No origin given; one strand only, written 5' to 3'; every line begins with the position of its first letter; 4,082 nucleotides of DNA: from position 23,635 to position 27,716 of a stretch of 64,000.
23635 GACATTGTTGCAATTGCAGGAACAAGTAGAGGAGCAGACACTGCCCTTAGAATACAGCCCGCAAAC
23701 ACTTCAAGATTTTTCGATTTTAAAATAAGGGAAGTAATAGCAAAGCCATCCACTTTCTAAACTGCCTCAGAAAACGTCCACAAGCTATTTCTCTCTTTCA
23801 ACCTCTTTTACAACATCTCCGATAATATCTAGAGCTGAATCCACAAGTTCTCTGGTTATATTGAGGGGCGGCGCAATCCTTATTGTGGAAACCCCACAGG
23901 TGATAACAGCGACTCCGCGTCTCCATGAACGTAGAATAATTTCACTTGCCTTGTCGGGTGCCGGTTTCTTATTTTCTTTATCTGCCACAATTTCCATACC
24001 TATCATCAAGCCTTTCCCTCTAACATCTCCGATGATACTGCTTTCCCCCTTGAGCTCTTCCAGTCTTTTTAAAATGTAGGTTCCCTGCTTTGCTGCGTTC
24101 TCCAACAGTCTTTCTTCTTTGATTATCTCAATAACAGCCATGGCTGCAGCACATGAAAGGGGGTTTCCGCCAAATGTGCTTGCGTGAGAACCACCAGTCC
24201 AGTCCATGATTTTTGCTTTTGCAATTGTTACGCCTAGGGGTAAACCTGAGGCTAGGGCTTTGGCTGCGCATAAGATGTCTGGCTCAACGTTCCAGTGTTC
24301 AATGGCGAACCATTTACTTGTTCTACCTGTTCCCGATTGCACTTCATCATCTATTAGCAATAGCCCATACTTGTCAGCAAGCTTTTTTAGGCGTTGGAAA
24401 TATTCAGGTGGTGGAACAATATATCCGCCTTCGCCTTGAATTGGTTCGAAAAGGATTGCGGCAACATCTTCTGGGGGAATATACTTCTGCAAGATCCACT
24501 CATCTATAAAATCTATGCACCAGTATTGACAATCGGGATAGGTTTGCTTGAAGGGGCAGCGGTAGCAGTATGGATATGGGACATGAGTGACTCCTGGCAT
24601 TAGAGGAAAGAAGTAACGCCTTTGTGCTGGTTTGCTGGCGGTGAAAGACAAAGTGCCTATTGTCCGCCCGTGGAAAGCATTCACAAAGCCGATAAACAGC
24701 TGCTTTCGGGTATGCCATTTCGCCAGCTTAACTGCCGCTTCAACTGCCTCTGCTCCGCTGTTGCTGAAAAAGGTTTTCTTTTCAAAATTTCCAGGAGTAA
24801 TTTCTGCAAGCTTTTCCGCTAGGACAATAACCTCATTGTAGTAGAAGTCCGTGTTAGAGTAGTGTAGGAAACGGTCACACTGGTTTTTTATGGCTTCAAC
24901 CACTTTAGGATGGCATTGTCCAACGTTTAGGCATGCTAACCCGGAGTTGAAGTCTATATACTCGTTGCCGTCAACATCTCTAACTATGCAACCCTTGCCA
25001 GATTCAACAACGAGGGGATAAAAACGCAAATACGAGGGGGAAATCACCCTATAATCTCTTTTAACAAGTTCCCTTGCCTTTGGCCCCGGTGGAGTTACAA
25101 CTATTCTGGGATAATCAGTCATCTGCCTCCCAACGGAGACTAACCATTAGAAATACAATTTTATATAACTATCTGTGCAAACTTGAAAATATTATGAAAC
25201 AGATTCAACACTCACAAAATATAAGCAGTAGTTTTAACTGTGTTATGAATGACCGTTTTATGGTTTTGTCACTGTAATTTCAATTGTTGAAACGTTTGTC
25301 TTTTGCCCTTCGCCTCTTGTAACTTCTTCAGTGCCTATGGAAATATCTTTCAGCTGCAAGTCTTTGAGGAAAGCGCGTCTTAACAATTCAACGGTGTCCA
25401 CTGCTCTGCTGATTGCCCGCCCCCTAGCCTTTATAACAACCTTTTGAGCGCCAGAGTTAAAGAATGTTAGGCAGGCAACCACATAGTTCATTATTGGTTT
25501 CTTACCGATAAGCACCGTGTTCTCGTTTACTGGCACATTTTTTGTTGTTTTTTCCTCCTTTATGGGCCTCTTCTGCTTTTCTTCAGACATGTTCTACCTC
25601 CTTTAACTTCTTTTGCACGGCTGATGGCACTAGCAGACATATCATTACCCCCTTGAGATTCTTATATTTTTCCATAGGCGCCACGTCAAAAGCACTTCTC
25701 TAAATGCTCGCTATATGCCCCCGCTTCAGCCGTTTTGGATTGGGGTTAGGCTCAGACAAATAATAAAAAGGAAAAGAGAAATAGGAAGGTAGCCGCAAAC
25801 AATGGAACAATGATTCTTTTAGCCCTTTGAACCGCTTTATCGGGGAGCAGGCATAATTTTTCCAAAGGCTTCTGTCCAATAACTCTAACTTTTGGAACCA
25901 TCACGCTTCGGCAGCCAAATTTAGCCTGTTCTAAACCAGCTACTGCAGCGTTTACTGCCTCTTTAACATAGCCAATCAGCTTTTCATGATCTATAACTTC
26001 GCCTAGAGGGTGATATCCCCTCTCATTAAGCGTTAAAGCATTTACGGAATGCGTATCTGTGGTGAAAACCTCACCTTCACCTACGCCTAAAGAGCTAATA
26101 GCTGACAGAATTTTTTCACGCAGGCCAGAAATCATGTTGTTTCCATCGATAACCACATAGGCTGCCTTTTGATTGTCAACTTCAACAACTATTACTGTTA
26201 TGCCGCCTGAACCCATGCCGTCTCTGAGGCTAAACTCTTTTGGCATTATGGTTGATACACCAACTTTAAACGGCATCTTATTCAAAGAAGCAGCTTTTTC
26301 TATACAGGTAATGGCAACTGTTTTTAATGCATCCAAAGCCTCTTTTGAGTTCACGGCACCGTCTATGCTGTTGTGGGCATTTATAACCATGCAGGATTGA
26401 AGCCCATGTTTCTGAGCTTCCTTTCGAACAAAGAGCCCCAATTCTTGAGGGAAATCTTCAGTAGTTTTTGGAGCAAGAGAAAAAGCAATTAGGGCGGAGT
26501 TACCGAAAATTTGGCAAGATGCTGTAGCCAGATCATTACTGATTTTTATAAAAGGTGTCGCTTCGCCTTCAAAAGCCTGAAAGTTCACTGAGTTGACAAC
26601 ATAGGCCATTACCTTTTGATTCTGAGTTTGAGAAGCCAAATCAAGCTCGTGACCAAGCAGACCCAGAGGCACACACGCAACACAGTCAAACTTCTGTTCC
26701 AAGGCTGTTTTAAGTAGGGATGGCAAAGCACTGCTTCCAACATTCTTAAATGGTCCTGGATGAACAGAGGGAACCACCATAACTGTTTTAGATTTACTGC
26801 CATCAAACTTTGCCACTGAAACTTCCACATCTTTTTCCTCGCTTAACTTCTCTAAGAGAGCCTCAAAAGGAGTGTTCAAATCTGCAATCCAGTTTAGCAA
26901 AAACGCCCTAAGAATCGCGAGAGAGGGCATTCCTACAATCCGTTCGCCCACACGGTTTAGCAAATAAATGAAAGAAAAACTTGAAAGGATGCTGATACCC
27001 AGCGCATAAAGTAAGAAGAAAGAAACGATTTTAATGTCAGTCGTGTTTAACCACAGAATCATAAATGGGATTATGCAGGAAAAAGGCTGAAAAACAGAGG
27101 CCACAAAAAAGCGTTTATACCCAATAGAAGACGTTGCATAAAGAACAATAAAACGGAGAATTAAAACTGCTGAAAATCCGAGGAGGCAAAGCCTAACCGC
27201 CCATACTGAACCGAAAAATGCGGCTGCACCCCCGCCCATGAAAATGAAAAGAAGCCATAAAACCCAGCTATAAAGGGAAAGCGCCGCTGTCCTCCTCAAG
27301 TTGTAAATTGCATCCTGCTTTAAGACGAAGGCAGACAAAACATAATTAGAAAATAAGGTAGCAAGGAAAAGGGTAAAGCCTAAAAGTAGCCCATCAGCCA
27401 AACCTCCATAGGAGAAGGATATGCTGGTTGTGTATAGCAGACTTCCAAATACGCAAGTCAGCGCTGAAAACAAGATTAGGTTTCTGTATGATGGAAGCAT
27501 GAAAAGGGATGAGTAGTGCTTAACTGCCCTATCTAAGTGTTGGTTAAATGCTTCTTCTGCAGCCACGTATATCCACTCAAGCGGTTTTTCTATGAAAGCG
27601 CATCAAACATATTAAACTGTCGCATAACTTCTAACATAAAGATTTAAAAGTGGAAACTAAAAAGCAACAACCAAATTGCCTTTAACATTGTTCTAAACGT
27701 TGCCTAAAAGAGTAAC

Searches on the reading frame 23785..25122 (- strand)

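Call 83: search_protein_families(library=pfam, proteins=[window:23785-25122:-], max_evalue=0.00001)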
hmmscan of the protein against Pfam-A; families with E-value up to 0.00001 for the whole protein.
window:23785-25122:- (445 aa): 1 family
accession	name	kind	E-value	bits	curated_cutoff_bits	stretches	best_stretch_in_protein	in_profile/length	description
PF00202.27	Aminotran_3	-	1.7e-122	409.4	30.5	1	36-437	10-402/403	Aminotransferase class-III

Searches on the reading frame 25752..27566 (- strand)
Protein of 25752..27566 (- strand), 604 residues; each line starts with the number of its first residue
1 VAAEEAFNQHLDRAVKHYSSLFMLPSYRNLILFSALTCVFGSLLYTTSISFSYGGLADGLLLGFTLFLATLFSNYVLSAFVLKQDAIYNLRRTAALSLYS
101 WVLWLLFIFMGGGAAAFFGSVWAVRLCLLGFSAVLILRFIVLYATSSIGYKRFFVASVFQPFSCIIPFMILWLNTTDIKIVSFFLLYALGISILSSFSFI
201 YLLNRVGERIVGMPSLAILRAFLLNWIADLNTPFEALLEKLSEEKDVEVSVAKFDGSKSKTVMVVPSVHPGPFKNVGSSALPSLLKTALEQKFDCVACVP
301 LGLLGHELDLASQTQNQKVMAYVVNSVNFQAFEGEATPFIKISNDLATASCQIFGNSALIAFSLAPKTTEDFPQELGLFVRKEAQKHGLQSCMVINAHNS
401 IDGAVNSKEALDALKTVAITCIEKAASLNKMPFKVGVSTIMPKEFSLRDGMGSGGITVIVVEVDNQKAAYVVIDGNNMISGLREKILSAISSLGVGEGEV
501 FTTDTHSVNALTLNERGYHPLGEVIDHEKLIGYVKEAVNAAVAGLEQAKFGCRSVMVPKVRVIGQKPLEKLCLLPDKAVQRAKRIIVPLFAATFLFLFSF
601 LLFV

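Call 83: search_protein_families(library=pfam, proteins=[window:25752-27566:-], max_evalue=0.00001)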
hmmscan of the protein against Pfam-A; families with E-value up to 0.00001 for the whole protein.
window:25752-27566:- (604 aa): 1 family
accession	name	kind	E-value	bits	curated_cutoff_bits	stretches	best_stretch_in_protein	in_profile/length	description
PF09843.14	DUF2070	-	5.2e-118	395.2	30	1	16-596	3-560/561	Predicted membrane protein (DUF2070)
